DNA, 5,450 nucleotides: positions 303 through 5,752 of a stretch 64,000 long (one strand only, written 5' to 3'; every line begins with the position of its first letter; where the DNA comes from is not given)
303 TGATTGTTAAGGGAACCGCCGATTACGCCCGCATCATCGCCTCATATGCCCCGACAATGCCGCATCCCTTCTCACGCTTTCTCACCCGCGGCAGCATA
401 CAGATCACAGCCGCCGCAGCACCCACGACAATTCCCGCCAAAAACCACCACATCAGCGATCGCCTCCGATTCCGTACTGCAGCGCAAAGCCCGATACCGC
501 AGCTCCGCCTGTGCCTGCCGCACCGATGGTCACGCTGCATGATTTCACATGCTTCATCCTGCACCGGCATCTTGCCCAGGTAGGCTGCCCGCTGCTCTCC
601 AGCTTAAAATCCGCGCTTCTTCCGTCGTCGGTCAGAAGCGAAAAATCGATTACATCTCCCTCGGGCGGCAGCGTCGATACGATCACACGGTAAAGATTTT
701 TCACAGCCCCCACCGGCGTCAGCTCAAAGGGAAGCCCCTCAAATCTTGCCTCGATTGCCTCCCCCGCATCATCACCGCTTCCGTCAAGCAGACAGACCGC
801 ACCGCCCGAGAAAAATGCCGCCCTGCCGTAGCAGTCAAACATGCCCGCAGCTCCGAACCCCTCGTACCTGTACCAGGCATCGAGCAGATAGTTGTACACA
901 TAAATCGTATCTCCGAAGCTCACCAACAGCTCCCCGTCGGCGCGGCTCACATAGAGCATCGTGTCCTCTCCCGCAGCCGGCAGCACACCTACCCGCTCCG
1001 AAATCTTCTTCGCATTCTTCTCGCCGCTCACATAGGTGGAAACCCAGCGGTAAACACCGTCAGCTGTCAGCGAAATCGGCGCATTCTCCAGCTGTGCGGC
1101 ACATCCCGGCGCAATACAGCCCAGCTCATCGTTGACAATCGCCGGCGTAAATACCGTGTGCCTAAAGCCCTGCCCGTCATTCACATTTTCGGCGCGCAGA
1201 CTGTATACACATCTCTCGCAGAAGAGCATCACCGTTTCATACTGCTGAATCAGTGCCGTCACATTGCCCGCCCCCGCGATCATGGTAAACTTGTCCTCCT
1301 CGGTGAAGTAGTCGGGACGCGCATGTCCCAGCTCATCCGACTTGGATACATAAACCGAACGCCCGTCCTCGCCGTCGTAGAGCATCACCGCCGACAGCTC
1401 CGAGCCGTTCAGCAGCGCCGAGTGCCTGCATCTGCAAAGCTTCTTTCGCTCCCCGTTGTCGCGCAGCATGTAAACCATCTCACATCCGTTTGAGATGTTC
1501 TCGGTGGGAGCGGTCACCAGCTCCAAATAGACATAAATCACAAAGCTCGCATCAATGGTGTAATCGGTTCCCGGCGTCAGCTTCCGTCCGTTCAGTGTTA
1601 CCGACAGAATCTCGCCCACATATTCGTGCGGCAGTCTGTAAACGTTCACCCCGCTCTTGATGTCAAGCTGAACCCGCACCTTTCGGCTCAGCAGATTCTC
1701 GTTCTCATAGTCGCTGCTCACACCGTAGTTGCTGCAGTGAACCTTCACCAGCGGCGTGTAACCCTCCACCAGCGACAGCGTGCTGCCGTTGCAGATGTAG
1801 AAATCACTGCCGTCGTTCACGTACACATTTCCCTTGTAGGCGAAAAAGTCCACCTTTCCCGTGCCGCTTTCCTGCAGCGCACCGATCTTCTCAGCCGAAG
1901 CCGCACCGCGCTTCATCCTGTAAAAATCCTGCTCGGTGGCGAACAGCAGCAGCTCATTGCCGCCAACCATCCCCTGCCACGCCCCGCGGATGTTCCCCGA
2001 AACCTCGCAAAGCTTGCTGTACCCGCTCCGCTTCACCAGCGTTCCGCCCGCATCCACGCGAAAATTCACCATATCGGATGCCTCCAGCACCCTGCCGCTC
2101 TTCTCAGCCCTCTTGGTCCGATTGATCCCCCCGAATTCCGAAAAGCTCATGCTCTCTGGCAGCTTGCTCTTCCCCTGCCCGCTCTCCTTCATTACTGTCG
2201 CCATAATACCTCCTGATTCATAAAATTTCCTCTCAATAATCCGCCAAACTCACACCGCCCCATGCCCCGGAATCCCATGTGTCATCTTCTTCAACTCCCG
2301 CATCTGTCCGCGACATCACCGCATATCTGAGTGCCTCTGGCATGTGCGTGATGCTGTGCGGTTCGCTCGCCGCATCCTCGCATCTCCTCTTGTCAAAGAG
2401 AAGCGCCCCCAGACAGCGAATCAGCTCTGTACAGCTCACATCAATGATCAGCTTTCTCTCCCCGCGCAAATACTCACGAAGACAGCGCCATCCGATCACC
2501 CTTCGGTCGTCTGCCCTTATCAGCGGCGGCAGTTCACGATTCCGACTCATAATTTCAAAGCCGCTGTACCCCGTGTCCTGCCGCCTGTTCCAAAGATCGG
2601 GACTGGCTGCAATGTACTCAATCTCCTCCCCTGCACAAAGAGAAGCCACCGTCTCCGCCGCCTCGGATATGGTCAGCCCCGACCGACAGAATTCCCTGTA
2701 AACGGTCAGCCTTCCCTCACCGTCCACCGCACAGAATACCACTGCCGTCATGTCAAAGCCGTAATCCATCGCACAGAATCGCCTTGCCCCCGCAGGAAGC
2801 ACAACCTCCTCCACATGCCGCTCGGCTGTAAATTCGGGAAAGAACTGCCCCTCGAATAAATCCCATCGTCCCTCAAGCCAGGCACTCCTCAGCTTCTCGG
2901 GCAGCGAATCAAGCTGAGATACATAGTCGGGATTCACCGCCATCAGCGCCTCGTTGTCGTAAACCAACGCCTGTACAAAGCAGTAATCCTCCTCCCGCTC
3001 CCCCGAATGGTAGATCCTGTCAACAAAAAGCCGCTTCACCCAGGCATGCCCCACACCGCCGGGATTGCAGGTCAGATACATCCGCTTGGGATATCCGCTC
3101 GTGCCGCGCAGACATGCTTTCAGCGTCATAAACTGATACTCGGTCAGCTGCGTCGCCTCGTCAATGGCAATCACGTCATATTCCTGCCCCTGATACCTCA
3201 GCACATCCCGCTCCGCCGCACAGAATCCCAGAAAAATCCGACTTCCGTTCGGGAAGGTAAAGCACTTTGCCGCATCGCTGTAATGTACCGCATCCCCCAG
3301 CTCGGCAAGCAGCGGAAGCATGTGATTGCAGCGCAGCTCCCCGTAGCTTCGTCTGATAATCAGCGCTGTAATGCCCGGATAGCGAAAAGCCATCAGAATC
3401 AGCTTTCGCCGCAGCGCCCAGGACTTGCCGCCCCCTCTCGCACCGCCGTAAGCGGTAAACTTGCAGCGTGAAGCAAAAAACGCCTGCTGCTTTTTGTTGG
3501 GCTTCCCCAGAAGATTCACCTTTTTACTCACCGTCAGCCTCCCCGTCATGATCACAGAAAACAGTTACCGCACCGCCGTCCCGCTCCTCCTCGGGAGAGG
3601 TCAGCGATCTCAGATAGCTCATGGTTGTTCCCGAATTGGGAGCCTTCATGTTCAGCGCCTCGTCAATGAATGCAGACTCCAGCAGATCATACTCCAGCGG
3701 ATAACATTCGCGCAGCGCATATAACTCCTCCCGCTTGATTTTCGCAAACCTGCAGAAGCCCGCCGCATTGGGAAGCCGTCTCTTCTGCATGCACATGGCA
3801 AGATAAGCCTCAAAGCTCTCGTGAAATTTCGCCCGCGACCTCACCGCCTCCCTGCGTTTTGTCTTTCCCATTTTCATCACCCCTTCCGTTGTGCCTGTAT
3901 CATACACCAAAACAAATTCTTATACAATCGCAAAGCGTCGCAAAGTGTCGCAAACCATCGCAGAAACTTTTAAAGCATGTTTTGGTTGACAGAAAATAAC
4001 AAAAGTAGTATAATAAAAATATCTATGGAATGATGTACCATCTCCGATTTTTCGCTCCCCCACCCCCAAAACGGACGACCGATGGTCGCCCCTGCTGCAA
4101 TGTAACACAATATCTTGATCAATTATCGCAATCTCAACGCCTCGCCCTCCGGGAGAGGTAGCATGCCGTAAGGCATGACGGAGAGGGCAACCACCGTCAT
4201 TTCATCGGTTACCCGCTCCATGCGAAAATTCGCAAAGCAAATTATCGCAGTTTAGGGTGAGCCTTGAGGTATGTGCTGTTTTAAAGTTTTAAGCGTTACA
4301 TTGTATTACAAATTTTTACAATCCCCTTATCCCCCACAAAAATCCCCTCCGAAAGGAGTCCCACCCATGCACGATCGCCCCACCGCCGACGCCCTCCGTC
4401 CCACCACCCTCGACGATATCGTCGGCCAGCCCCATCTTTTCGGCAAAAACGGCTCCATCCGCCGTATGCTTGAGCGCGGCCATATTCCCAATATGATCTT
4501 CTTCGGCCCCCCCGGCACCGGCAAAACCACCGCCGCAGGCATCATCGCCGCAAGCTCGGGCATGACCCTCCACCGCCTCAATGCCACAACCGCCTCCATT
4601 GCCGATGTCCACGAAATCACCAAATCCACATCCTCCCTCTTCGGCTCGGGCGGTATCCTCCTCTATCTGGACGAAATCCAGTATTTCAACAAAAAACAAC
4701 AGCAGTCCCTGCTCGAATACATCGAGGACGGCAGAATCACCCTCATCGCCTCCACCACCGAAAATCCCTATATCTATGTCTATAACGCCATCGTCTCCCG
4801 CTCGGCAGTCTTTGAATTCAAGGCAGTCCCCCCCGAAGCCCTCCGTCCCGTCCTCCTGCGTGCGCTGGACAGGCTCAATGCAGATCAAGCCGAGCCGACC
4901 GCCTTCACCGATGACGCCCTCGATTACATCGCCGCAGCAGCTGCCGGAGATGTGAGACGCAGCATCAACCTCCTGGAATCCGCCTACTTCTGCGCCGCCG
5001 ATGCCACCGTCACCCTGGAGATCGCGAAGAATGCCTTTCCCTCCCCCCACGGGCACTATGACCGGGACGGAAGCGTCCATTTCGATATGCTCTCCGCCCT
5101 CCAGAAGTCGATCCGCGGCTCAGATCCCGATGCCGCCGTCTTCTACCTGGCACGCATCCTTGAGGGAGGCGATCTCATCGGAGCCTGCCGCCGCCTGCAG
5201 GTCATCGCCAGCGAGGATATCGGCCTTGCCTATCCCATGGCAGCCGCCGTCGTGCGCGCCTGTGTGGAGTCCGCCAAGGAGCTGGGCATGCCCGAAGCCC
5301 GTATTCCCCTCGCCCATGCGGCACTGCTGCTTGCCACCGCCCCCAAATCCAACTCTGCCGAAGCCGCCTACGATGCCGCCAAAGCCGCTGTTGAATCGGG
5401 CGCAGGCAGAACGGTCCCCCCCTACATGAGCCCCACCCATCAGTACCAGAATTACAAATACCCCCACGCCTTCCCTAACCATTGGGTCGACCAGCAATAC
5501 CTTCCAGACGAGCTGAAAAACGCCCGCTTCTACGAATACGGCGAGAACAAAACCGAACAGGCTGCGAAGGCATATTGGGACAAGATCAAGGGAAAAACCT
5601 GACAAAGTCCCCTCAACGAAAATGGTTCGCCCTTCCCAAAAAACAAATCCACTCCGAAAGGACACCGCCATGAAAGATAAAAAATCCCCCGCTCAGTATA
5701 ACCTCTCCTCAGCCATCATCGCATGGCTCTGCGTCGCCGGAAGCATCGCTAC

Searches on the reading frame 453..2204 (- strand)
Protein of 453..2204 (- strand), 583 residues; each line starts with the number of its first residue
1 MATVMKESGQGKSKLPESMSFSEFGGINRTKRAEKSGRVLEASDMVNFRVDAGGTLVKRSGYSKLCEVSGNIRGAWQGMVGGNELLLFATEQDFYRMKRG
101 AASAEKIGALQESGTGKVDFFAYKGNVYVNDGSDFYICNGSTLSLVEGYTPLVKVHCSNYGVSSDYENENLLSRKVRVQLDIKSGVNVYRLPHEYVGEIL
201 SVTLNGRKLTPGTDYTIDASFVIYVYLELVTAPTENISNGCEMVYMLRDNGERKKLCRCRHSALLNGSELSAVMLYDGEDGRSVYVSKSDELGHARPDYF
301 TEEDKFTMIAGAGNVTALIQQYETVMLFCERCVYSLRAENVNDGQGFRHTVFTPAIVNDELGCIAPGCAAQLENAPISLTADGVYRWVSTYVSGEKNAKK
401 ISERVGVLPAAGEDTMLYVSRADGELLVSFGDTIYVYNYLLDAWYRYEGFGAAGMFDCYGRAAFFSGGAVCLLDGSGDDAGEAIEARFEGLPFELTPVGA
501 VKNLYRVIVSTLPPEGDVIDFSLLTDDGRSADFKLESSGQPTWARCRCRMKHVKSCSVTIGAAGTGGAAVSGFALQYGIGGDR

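Call 8: search_protein_families(library=pfam, proteins=[window:453-2204:-])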
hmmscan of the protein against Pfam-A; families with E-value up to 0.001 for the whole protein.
window:453-2204:- (583 aa): 0 families

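Call 41: find_encoding_contigs(protein=window:453-2204:-, flank=10000, max_places=6)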
Protein window:453-2204:- (583 aa): 5 contigs read that carry it; 3 places shown.
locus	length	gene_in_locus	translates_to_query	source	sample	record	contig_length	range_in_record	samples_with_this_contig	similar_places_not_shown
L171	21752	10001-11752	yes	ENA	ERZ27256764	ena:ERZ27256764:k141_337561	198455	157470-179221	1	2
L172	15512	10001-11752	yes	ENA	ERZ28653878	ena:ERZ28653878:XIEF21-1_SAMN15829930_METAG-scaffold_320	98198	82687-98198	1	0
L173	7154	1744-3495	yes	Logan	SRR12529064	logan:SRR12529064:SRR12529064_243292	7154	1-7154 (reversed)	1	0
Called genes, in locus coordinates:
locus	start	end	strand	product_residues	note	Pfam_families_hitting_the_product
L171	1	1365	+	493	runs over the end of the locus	-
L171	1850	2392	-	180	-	PF00383:dCMP_cyt_deam_1, PF14437:MafB19-deam, PF14439:Bd3614-deam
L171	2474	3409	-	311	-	PF04055:Radical_SAM, PF16199:Radical_SAM_C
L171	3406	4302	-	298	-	PF00892:EamA, PF03151:TPT (faint), PF00892:EamA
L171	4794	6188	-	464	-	PF01943:Polysacc_synt, PF13440:Polysacc_synt_3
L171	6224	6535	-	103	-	-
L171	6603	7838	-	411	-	PF05496:RuvB_N, PF00004:AAA, PF16193:AAA_assoc_2, PF12002:MgsA_C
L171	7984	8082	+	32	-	-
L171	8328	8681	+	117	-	-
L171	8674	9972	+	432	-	PF03237:Terminase_6N, PF04466:Terminase_3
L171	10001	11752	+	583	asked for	-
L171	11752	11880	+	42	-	-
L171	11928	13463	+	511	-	PF16510:P22_portal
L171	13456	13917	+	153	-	-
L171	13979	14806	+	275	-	PF19821:Phage_capsid_2 (faint), PF25209:Phage_capsid_4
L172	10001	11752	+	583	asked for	-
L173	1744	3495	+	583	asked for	-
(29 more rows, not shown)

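Call 76: search_protein_families(library=ncbifam, proteins=[window:453-2204:-], max_evalue=0.001)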
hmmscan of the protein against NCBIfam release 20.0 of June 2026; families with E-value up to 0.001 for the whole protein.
window:453-2204:- (583 aa): 0 families

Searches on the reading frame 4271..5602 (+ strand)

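Call 8: search_protein_families(library=pfam, proteins=[window:4271-5602:+])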
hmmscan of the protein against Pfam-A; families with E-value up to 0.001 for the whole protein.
window:4271-5602:+ (443 aa): 9 families
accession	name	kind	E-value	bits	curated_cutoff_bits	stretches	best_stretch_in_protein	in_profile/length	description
PF12002.13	MgsA_C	-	1.7e-54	184.6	27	1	283-440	1-167/167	MgsA AAA+ ATPase C terminal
PF16193.11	AAA_assoc_2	-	3.3e-18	66.1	34.3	1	209-282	4-81/81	AAA C-terminal domain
PF00004.35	AAA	-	2e-09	38.4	21.2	1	75-164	1-110/131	ATPase family associated with various cellular activities (AAA)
PF05496.18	RuvB_N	-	4.3e-09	36.8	27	1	42-161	1-118/159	Holliday junction DNA helicase RuvB P-loop domain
PF14532.12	Sigma54_activ_2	-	5e-06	27.2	25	1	77-164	26-109/138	Sigma-54 interaction domain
PF01078.27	Mg_chelatase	-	3.2e-05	23.9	20.3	0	130-165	109-144/207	Magnesium chelatase, subunit ChlI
PF07728.20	AAA_5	-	0.00018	22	22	0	74-164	1-103/139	AAA domain (dynein-related subfamily)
PF07726.17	AAA_3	-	0.0004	20.7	27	1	76-169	3-104/131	ATPase family associated with various cellular activities (AAA)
PF22703.2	Cdc6_lid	-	0.00093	19.5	27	0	209-242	14-50/68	Cdc6 AAA+ ATPase-type lid domain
